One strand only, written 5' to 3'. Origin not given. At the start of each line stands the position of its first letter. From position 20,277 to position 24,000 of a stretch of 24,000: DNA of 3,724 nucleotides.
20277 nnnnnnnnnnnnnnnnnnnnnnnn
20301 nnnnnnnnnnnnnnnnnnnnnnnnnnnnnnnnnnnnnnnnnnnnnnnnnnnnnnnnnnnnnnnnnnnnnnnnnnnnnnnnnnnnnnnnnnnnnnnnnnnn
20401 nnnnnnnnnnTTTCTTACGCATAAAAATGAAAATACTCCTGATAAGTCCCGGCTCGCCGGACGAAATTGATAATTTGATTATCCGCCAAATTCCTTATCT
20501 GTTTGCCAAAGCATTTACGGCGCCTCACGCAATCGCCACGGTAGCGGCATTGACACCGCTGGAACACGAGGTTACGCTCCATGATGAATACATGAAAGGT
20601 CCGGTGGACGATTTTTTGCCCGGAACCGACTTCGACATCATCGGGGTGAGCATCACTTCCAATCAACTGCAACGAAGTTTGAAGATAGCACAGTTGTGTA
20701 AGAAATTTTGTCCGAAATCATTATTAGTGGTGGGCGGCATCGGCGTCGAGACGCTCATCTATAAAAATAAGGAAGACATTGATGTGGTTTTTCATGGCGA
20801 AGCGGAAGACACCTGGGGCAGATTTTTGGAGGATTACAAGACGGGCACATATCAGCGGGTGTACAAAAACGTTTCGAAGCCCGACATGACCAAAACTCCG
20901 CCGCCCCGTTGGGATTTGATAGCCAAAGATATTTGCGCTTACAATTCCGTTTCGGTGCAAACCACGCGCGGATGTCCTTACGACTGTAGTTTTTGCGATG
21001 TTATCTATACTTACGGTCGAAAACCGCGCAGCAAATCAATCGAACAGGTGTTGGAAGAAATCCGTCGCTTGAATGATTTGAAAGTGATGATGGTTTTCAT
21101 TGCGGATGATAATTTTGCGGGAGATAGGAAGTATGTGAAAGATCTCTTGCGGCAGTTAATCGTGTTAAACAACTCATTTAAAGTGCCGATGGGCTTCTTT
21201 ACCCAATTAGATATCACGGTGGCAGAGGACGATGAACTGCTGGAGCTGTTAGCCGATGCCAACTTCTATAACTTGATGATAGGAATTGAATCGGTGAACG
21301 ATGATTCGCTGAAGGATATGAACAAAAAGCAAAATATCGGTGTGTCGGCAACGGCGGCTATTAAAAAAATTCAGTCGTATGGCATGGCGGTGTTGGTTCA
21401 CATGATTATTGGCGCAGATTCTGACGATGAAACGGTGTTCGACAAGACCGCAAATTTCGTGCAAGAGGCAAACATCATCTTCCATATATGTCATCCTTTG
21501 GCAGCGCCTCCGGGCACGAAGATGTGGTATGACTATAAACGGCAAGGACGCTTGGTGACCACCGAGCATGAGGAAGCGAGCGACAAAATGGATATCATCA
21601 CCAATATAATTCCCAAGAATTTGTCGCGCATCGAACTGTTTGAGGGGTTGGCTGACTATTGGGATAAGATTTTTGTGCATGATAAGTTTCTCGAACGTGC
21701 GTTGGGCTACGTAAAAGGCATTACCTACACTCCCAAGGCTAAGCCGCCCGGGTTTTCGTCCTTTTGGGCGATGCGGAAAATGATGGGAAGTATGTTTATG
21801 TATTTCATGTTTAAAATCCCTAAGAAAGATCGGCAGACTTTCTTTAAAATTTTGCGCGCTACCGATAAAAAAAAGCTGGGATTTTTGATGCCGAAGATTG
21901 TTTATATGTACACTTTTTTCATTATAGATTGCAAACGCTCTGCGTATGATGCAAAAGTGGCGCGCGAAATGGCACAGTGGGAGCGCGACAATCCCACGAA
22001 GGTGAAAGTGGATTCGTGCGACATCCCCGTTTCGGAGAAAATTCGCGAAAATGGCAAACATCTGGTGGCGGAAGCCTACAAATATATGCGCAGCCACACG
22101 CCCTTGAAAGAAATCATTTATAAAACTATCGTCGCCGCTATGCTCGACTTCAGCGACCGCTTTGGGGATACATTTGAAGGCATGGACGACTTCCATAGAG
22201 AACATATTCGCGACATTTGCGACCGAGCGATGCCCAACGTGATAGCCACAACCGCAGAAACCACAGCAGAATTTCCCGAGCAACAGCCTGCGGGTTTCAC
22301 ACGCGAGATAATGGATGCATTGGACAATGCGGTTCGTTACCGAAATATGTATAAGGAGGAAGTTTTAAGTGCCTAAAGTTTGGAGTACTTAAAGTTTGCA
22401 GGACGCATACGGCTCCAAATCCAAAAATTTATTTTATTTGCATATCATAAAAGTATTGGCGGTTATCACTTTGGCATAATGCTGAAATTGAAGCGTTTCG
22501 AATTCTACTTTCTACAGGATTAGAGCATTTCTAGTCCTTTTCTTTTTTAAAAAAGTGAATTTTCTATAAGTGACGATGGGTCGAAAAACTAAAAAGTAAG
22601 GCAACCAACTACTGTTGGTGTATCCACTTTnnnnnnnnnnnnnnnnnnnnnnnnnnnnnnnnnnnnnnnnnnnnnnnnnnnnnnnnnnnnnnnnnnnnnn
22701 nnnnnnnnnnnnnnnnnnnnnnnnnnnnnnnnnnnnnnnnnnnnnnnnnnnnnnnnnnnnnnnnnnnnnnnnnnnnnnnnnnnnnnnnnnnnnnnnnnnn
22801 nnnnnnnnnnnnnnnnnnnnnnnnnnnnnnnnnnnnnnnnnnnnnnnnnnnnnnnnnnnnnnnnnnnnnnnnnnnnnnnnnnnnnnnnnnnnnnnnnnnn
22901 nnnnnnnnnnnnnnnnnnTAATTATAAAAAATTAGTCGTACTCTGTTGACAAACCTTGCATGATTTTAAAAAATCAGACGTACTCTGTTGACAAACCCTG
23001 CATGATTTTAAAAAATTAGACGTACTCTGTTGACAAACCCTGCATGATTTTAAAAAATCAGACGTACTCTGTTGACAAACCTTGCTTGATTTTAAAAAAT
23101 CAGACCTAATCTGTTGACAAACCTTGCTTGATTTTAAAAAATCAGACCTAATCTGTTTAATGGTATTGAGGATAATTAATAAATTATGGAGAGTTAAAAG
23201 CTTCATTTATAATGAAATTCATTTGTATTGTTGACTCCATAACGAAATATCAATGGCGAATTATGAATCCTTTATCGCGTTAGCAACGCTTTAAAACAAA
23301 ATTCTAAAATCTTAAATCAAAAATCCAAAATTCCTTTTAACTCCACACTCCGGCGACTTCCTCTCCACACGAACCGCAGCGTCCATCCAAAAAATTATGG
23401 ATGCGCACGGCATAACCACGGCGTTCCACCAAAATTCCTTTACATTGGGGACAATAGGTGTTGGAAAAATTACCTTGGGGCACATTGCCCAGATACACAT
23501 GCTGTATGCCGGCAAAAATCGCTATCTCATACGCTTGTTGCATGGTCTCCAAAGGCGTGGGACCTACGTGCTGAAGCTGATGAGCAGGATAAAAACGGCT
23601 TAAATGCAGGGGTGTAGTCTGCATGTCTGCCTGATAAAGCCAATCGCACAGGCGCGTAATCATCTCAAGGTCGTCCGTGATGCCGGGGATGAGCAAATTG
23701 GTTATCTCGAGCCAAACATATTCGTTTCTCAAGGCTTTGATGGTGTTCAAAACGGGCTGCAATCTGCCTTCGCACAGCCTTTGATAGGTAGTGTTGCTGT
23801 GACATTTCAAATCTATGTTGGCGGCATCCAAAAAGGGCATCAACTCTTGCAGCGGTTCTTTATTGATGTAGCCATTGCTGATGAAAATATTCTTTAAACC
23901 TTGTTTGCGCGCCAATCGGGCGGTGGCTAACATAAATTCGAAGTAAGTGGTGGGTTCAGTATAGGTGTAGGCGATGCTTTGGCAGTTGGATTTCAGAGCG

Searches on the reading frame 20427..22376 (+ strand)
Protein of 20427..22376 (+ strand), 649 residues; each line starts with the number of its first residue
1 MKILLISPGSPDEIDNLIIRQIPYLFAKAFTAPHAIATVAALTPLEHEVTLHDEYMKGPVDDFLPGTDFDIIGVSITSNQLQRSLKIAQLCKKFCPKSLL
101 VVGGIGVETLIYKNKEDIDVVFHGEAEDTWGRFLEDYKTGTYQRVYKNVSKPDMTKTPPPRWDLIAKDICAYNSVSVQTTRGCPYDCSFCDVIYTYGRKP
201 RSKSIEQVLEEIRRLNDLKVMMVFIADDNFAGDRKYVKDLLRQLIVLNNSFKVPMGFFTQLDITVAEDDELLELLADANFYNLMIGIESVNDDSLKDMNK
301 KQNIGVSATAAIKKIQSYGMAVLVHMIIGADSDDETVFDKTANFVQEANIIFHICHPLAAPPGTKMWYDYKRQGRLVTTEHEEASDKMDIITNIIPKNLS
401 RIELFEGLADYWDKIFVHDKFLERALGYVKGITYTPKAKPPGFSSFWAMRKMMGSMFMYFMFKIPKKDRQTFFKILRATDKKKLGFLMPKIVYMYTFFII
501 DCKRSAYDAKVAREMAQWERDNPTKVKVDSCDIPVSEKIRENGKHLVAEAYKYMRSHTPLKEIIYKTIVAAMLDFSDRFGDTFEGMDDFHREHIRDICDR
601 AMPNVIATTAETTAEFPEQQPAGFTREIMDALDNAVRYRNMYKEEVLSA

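Call 53: search_protein_families(library=pfam, proteins=[window:20427-22376:+], max_evalue=0.01)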
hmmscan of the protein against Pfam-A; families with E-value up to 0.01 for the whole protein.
window:20427-22376:+ (649 aa): 3 families
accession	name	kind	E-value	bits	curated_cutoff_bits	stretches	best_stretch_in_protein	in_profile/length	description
PF04055.27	Radical_SAM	-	2.7e-18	67.1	29.5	1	178-339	2-160/166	Radical SAM superfamily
PF13282.11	DUF4070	-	2.1e-06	28.3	22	1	364-487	1-118/144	Domain of unknown function (DUF4070)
PF02310.24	B12-binding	-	5e-06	26.8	32.1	1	63-129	43-116/121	B12 binding domain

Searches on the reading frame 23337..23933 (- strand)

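Call 53: search_protein_families(library=pfam, proteins=[window:23337-23933:-], max_evalue=0.01)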
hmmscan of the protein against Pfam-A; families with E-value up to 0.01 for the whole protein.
window:23337-23933:- (198 aa): 1 family
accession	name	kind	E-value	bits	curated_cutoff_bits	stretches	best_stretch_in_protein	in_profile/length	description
PF04055.27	Radical_SAM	-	0.00021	21.9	29.5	1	6-93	68-163/166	Radical SAM superfamily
